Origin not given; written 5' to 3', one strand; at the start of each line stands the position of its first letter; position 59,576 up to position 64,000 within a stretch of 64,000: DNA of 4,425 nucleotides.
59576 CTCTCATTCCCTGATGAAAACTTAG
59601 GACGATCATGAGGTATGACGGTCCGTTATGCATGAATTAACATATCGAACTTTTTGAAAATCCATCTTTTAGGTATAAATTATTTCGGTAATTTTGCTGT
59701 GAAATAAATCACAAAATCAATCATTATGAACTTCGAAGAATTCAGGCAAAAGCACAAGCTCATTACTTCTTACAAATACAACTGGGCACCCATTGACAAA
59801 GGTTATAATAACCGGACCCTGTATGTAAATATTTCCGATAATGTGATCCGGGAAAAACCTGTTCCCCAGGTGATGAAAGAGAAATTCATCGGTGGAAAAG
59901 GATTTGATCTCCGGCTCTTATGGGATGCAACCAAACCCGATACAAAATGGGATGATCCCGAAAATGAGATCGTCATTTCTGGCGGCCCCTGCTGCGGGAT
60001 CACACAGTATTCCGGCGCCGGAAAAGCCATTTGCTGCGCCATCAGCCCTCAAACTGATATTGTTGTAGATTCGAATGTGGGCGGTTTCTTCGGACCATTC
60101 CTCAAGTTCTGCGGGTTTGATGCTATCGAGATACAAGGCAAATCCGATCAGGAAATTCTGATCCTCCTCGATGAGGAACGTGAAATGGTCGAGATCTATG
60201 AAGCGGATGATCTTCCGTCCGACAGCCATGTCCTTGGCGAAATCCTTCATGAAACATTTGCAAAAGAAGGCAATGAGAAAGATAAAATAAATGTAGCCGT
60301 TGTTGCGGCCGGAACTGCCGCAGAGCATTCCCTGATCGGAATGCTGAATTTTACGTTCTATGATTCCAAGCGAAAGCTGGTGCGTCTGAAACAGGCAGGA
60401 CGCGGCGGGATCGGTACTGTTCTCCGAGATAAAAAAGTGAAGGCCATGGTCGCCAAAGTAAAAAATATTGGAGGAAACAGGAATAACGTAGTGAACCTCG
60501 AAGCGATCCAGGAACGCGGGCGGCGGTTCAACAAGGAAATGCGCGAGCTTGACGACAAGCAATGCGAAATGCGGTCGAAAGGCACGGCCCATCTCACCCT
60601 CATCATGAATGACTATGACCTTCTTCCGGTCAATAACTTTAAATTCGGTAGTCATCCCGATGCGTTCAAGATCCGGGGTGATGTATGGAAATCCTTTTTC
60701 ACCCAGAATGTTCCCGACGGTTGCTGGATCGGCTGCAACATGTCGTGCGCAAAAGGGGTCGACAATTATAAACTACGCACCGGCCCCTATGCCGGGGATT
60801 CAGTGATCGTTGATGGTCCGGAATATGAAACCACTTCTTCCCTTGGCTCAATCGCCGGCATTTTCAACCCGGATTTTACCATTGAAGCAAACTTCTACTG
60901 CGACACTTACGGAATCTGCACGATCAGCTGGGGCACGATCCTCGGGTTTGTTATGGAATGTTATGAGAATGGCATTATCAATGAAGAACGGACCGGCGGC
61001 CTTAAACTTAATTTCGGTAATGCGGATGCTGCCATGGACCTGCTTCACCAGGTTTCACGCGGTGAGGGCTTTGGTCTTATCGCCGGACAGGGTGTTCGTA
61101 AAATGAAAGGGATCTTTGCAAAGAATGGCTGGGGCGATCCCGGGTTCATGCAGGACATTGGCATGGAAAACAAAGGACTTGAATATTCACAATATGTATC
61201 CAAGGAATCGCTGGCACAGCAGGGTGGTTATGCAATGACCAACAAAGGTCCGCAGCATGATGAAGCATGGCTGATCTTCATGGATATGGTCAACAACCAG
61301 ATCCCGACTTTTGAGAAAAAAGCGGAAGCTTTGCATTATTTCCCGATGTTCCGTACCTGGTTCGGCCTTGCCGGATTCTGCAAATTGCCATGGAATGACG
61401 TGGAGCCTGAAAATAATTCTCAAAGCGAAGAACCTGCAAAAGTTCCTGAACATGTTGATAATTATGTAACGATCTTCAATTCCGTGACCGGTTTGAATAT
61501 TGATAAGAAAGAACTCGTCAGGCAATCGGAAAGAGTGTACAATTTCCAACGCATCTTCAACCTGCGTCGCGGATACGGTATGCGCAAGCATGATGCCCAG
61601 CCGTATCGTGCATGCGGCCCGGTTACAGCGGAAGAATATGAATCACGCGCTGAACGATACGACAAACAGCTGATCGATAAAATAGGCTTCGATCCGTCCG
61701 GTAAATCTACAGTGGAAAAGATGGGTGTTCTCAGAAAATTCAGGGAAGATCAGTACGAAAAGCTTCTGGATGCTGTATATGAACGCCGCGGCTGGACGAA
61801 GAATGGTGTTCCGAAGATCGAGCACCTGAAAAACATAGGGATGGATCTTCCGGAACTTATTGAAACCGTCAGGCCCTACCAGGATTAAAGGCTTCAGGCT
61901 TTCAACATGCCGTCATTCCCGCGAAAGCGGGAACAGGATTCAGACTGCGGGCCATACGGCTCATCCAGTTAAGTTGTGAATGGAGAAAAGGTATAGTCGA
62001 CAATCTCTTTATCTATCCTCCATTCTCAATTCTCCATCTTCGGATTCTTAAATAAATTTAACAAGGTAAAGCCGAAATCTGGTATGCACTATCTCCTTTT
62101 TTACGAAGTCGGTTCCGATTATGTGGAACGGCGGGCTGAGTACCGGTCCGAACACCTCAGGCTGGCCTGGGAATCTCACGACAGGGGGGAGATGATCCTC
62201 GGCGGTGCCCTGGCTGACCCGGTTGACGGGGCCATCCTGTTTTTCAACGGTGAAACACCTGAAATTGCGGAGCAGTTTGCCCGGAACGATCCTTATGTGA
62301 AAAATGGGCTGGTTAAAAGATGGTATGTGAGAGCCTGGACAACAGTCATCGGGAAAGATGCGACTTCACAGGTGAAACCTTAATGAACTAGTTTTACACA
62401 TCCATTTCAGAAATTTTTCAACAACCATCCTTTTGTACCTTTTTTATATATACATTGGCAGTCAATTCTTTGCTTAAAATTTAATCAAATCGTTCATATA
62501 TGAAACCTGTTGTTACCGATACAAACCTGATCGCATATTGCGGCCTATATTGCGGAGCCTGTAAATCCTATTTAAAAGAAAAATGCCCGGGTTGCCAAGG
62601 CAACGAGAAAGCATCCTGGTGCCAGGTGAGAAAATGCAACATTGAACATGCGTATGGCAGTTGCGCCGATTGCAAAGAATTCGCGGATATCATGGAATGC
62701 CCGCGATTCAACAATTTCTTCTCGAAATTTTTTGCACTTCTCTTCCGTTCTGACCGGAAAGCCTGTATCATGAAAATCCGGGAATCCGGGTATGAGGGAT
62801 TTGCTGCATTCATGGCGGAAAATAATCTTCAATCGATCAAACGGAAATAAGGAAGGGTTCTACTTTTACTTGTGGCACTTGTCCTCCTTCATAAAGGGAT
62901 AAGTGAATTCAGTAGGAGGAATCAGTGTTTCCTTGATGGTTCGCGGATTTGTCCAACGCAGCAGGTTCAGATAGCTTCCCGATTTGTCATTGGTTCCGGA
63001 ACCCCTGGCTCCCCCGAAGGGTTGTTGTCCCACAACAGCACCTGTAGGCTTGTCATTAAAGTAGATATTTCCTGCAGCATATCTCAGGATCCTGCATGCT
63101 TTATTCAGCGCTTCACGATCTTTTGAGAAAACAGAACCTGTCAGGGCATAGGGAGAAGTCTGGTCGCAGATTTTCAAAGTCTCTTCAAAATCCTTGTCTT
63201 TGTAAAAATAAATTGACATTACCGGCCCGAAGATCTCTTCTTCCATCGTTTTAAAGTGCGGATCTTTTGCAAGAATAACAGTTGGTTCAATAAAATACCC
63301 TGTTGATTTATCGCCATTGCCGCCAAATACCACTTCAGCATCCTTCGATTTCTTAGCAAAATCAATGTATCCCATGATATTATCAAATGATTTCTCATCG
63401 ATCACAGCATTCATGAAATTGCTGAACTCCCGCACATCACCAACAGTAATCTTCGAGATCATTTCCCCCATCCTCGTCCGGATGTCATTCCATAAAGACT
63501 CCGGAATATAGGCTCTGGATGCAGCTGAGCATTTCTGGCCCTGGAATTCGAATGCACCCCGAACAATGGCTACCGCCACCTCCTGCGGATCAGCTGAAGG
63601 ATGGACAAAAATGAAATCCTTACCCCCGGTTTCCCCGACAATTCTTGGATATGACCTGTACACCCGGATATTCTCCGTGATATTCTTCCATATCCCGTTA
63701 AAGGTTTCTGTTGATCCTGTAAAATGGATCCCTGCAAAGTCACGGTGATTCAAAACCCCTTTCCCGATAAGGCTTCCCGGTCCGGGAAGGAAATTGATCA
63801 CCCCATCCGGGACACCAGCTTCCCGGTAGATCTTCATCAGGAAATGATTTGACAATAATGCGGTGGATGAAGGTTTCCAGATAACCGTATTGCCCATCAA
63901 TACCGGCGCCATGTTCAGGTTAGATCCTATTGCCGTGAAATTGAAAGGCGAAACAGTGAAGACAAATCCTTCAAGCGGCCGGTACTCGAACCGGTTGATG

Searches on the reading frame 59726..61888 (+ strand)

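Call 33: search_protein_families(library=ncbifam, proteins=[window:59726-61888:+], max_evalue=1e-8)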
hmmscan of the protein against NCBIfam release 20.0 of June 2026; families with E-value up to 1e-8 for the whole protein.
window:59726-61888:+ (720 aa): 1 family
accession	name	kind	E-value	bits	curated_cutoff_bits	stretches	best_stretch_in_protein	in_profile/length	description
NF007354.0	PRK09849.1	equivalog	1.7e-30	106.3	868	1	25-259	6-223/703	aldehyde ferredoxin oxidoreductase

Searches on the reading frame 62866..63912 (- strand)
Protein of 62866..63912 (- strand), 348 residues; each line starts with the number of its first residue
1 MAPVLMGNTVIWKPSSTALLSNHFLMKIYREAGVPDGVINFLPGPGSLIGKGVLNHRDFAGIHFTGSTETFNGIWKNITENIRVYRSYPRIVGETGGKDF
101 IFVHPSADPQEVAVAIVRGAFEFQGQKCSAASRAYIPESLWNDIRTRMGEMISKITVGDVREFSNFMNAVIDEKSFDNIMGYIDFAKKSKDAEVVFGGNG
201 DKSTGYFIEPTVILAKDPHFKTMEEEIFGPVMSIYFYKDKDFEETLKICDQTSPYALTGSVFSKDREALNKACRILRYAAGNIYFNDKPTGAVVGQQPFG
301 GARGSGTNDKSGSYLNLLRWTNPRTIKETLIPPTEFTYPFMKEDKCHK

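Call 33: search_protein_families(library=ncbifam, proteins=[window:62866-63912:-], max_evalue=1e-8)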
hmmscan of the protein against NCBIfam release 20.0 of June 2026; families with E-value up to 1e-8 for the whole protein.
window:62866-63912:- (348 aa): 38 families (the best 25 are shown)
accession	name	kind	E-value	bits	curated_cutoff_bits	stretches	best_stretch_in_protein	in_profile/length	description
TIGR01236.1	D1pyr5carbox1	equivalog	5.7e-156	520.2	613.6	1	2-341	192-532/533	L-glutamate gamma-semialdehyde dehydrogenase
NF002852.0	PRK03137.1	subfamily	4.4e-88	296.3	648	1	1-329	193-513/514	L-glutamate gamma-semialdehyde dehydrogenase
TIGR01237.1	D1pyr5carbox2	equivalog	4.4e-81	273.2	659.65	1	2-329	190-510/511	L-glutamate gamma-semialdehyde dehydrogenase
NF008869.0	PRK11904.1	equivalog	8.8e-59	199.3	747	1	2-327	708-1025/1042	bifunctional proline dehydrogenase/L-glutamate gamma-semialdehyde dehydrogenase PutA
NF042993.1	AlphKGSA_gudD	equivalog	3.2e-52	177.9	770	1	1-309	161-461/481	alpha-ketoglutaric semialdehyde dehydrogenase GucD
NF052305.1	DioxValDhHalo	equivalog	1e-51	176.3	750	1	1-308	162-460/483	2,5-dioxovalerate dehydrogenase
NF006916.0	PRK09407.1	equivalog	1.9e-49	168.7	521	1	4-330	181-494/526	succinic semialdehyde dehydrogenase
TIGR01238.1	D1pyr5carbox3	equivalog_domain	3e-48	164.6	485.2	1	4-322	185-497/500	L-glutamate gamma-semialdehyde dehydrogenase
NF010000.0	PRK13473.1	subfamily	5.1e-48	163.9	615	1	6-308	165-453/475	aminobutyraldehyde dehydrogenase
NF008772.0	PRK11809.1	equivalog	5.5e-48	163.4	1750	1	4-323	793-1109/1318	trifunctional transcriptional regulator/proline dehydrogenase/L-glutamate gamma-semialdehyde dehydrogenase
TIGR02299.1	HpaE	equivalog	7.5e-48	163.3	638.35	1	2-314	157-463/488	5-carboxymethyl-2-hydroxymuconate semialdehyde dehydrogenase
TIGR01804.1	BADH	equivalog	2.9e-47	161.2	668.6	1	2-310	155-454/467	betaine-aldehyde dehydrogenase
NF009725.0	PRK13252.1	equivalog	6.9e-47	160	593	1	3-322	165-473/488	betaine-aldehyde dehydrogenase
NF045736.1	PaDhStyDRhodo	equivalog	1.8e-44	152.1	800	1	2-310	165-460/479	phenylacetaldehyde dehydrogenase StyD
NF040792.1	glyc_ald_dh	equivalog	2.4e-42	145.5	760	1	2-289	158-437/488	D-glyceraldehyde dehydrogenase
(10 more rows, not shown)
